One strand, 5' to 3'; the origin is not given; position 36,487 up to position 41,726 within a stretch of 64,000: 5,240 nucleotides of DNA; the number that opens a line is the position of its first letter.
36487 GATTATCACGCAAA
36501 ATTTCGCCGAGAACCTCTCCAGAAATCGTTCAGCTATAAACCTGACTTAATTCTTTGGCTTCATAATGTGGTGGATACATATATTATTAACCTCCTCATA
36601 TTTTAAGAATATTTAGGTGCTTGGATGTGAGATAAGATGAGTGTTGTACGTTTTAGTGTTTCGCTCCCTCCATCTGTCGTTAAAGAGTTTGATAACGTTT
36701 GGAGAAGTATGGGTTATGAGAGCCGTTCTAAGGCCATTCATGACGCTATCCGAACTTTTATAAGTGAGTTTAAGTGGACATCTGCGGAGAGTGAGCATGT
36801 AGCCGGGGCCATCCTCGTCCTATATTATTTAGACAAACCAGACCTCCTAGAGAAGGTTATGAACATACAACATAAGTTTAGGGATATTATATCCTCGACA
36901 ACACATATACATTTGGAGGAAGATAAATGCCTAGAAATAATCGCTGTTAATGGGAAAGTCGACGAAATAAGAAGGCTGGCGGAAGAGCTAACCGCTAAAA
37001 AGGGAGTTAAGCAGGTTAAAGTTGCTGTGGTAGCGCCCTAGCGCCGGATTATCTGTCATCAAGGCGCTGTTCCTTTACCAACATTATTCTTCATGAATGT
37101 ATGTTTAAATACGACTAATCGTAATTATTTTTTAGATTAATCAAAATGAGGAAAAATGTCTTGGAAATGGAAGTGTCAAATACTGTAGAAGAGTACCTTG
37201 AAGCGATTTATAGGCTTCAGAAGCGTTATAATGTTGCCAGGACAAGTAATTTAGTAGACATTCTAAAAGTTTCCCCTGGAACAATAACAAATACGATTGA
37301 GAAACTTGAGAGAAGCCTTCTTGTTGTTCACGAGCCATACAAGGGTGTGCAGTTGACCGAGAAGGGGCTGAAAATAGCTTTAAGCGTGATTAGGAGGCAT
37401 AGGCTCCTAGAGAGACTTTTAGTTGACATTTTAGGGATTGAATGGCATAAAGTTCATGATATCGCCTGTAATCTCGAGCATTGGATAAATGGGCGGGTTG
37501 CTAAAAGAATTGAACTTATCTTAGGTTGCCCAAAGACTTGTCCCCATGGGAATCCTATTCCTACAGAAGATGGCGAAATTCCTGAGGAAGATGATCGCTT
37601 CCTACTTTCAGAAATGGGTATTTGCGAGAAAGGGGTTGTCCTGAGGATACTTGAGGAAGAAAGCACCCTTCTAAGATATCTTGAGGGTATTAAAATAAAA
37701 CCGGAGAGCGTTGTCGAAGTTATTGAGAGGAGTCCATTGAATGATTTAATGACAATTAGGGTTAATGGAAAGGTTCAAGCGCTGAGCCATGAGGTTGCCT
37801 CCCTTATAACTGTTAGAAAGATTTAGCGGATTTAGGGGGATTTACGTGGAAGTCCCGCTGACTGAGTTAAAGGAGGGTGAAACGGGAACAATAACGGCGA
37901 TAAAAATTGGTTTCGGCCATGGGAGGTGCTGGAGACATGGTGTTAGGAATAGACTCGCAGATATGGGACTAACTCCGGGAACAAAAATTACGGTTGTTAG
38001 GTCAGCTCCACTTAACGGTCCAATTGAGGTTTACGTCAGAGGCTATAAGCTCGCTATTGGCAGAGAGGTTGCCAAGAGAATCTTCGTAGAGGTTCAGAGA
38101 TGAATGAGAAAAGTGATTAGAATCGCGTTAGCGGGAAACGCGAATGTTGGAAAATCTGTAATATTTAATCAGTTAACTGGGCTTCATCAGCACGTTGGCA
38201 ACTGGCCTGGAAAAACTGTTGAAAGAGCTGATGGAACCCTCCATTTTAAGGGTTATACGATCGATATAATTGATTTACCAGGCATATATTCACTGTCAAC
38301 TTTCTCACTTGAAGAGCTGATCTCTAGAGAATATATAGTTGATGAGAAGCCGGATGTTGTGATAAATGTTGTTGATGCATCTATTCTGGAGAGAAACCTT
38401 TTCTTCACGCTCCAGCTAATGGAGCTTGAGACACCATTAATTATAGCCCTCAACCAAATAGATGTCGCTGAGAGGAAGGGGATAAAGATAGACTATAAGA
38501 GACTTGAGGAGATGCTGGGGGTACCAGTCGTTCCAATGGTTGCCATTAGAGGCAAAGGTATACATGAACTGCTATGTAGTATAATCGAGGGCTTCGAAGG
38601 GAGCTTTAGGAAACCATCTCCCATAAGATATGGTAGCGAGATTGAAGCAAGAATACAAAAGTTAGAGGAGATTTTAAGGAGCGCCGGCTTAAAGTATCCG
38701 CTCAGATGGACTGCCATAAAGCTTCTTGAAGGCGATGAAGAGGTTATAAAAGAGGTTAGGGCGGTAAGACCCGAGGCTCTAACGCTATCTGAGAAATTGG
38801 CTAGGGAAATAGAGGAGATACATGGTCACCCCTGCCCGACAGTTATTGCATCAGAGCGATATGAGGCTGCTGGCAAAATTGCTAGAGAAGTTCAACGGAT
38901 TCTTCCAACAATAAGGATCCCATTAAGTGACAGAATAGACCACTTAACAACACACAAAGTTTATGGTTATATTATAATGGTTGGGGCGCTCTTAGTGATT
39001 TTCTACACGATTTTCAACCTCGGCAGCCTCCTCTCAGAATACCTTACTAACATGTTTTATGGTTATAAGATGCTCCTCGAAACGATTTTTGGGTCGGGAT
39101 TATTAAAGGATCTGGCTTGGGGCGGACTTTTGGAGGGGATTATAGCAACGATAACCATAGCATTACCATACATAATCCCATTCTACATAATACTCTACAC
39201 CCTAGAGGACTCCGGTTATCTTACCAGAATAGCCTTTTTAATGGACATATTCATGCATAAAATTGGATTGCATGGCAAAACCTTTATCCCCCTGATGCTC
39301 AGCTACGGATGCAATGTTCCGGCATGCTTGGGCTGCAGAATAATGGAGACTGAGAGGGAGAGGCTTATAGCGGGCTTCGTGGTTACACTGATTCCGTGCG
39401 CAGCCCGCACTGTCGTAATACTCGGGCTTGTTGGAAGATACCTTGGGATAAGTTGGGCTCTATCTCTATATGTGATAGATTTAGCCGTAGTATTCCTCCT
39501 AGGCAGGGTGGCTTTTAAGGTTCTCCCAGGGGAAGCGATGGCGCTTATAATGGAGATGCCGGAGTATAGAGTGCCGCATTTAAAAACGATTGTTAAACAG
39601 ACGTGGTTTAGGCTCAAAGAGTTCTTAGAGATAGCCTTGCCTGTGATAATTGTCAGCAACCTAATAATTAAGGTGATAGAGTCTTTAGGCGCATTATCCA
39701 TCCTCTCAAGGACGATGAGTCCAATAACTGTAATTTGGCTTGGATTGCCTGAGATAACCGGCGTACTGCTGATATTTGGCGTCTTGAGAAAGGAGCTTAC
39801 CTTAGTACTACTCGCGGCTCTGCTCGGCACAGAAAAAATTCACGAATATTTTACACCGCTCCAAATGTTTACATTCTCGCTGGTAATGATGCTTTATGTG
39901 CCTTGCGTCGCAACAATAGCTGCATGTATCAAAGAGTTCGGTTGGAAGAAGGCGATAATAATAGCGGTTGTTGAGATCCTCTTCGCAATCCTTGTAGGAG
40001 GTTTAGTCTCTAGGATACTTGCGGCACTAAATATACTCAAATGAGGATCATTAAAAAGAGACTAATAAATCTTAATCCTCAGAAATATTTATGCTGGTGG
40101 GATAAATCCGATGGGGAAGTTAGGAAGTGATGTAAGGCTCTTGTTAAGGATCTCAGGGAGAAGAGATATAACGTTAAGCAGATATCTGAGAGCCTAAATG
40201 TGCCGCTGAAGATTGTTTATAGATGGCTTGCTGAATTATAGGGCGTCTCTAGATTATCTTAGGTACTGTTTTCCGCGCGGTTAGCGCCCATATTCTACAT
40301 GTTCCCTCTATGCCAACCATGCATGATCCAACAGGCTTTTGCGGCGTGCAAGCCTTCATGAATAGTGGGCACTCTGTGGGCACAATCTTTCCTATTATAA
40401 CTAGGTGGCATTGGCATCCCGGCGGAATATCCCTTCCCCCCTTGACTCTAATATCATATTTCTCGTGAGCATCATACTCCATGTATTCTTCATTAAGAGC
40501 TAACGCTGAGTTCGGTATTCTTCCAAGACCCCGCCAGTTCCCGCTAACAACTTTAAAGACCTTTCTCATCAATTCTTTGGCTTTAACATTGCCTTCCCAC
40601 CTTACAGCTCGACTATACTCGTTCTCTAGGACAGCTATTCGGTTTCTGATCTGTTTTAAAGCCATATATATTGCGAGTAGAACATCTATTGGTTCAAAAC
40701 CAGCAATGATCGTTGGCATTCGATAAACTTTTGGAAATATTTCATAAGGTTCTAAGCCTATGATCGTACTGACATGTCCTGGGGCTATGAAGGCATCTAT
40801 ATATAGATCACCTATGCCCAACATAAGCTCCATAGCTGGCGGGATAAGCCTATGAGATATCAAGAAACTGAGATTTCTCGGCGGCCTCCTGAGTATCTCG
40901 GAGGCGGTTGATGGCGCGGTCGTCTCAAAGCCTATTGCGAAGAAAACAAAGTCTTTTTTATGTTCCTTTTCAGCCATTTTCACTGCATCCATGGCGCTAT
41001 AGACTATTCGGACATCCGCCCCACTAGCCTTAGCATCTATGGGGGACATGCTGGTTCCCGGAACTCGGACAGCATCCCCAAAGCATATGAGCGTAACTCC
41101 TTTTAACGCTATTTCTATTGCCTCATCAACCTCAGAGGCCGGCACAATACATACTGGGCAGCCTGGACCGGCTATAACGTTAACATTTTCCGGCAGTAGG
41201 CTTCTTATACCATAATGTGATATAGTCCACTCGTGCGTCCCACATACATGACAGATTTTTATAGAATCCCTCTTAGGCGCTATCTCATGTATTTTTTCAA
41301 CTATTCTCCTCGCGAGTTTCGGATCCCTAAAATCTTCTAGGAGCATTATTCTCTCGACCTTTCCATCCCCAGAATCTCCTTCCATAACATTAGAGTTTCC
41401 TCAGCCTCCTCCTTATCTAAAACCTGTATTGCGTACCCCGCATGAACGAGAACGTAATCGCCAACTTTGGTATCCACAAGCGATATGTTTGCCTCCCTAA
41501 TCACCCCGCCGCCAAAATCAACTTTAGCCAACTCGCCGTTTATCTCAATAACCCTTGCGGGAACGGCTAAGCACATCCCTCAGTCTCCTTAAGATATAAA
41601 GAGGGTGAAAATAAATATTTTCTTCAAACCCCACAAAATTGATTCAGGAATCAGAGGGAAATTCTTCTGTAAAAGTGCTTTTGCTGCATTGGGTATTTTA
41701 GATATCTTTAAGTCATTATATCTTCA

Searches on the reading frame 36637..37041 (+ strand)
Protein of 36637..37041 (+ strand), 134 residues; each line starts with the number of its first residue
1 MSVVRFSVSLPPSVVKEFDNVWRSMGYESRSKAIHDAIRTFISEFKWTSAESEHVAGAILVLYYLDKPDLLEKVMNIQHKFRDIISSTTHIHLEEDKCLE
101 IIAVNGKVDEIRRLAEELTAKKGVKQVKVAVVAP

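Call 87: search_protein_families(library=pfam, proteins=[window:36637-37041:+], max_evalue=0.00001)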
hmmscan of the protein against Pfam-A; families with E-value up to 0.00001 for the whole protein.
window:36637-37041:+ (134 aa): 1 family
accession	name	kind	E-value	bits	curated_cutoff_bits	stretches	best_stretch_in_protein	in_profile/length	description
PF08753.17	NikR_C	-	7.4e-26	90.6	22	1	56-131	1-76/77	NikR C terminal nickel binding domain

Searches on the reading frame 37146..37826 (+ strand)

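Call 87: search_protein_families(library=pfam, proteins=[window:37146-37826:+], max_evalue=0.00001)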
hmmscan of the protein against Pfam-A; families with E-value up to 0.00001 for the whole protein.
window:37146-37826:+ (226 aa): 3 families
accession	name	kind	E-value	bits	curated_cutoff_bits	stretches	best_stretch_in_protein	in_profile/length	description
PF02742.21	Fe_dep_repr_C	-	2.2e-30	104.9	27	1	71-140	1-70/70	Iron dependent repressor, metal binding and dimerisation domain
PF01325.25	Fe_dep_repress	-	2.3e-15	57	26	1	11-68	3-60/60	Iron dependent repressor, N-terminal DNA binding domain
PF04023.20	FeoA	-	3.3e-13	49.9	23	1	154-224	3-73/74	FeoA domain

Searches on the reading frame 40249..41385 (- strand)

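Call 87: search_protein_families(library=pfam, proteins=[window:40249-41385:-], max_evalue=0.00001)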
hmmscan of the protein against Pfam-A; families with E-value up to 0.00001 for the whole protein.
window:40249-41385:- (378 aa): 1 family
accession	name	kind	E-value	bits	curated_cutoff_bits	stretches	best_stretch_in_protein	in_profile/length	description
PF01924.21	HypD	-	2.4e-137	458.2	25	1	24-367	2-348/351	Hydrogenase formation hypA family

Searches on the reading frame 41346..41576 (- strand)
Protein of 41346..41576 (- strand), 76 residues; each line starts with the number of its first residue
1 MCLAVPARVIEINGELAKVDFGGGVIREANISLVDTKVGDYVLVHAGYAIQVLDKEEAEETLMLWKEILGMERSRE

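Call 87: search_protein_families(library=pfam, proteins=[window:41346-41576:-], max_evalue=0.00001)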
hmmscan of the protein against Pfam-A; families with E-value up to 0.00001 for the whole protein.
window:41346-41576:- (76 aa): 1 family
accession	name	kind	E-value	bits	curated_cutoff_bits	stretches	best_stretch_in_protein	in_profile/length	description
PF01455.23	HupF_HypC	-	3.2e-28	98.1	28.5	1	1-65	1-65/65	HupF/HypC family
